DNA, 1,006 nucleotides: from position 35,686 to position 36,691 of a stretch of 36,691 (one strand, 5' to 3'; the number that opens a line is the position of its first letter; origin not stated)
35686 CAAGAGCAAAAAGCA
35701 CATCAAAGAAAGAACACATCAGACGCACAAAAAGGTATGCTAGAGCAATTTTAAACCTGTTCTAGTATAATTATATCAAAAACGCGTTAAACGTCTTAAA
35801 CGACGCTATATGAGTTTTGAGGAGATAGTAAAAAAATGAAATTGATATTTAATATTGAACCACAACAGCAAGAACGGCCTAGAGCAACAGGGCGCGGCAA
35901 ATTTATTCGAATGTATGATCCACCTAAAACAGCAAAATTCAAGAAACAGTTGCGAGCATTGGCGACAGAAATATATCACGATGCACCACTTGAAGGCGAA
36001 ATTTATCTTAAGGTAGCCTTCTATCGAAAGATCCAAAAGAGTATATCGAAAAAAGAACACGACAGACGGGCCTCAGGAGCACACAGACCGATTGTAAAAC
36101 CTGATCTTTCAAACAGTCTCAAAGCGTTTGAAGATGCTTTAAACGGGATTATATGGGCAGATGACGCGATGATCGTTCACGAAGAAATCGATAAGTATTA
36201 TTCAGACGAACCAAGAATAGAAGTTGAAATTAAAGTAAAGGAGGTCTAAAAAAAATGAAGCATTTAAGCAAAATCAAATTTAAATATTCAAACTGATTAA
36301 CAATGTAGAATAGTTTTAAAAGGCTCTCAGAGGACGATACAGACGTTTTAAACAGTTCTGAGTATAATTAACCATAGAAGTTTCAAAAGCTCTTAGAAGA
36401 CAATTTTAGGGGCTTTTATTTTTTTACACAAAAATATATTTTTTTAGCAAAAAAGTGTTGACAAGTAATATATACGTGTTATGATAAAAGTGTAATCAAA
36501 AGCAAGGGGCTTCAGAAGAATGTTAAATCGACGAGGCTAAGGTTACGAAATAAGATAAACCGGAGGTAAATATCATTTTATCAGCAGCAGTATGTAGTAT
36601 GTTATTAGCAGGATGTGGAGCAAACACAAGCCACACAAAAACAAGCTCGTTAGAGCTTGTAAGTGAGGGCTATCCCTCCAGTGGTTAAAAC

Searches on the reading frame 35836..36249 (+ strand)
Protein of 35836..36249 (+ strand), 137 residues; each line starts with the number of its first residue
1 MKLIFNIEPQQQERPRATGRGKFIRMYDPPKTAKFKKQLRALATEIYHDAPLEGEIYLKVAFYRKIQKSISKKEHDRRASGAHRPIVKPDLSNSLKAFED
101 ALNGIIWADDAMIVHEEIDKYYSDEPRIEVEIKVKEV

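Call 51: search_protein_families(library=phrogs, proteins=[window:35836-36249:+], max_evalue=0.001)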
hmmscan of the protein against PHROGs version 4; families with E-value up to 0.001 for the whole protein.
window:35836-36249:+ (137 aa): 4 families
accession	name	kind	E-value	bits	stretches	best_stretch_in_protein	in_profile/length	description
phrog_140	-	DNA, RNA and nucleotide metabolism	4.4e-44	151.7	1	1-134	39-167/219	RusA-like Holliday junction resolvase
phrog_38758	-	unknown function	1.5e-07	32.4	1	1-75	1-75/82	-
phrog_24390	-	unknown function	1.2e-06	29.8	1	88-133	11-56/62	-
phrog_34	-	DNA, RNA and nucleotide metabolism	2.3e-05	25.2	1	22-134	99-193/259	RusA-like Holliday junction resolvase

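Call 57: find_encoding_contigs(protein=window:35836-36249:+, flank=4000, max_places=10)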
Protein window:35836-36249:+ (137 aa): 5 contigs read that carry it; 3 places shown.
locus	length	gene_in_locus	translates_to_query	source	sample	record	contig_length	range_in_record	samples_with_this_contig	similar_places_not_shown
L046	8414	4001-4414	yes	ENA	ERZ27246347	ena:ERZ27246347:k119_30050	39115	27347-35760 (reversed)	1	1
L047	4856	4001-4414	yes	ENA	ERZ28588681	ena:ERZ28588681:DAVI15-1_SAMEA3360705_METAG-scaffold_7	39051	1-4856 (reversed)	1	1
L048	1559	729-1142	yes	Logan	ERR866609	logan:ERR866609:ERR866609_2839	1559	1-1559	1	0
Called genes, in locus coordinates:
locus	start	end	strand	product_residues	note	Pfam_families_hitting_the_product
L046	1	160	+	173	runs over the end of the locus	PF07352:Phage_Mu_Gam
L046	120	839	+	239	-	PF04404:ERF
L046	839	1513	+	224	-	PF16784:HNHc_6, PF06147:DUF968 (weak)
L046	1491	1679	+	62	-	-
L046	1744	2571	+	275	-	PF13730:HTH_36, PF07261:DnaB_2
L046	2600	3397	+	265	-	PF01695:IstB_IS21 (faint), PF00308:Bac_DnaA (weak), PF00004:AAA (weak)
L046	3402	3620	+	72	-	-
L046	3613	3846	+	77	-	-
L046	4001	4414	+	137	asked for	PF05866:RusA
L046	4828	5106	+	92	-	-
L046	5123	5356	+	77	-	-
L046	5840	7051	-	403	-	PF01385:OrfB_IS605, PF07282:Cas12f1-like_TNB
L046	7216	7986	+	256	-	PF02498:Bro-N, PF03374:ANT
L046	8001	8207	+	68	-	-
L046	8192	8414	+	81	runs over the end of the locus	-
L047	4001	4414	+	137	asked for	PF05866:RusA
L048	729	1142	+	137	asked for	PF05866:RusA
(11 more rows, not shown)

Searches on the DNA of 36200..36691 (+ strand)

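Call 9: search_dna_similar(query=window:36250-36691:+, collection=phages, mode=distant, max_rows=30)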
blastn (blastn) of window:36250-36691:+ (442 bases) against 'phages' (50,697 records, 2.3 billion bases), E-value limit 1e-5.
Records with a match: 4; places in all: 4; records where one place covers at least 80% of the query: 0.
Best place of each record, by identity: 80-90% 4.
By first word of the organism name: Streptococcus 4.
By host as written in the record: Streptococcus thermophilus 4.
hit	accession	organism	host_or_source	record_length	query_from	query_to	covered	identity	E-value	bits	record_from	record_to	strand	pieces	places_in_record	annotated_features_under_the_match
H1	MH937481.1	Streptococcus phage CHPC979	Streptococcus thermophilus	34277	167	238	16%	83.3%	1e-8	66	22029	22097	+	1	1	none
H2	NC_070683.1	Streptococcus phage CHPC979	Streptococcus thermophilus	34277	167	238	16%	83.3%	1e-8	66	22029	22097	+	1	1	none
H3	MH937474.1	Streptococcus phage CHPC930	Streptococcus thermophilus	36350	171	238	15%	82.9%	1e-7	64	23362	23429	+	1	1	none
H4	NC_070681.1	Streptococcus phage CHPC930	Streptococcus thermophilus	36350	171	238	15%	82.9%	1e-7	64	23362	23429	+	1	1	none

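Call 86: search_rna_families(source=window, start=36200, end=36691, threshold=evalue, max_evalue=10)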
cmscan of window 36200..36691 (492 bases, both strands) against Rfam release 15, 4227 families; matches with E-value up to 10: 4.
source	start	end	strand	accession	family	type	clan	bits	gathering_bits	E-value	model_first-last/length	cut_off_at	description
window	36331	36425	+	RF04312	trpB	Cis-reg;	-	23.7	59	0.51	1-107/107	no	trpB ncRNA motif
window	36334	36422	+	RF02434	SpF39_sRNA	Gene; sRNA;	-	23.2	60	1.4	1-109/109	no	Streptococcus sRNA SpF39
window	36417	36447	-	RF02584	KRAS_3UTR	Cis-reg;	-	21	49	6.6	1-49/49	no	KRAS 3' UTR cis-regulatory element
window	36357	36444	+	RF01483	rli56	Cis-reg;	-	16.7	47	5.5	1-100/100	no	Listeria sRNA rli56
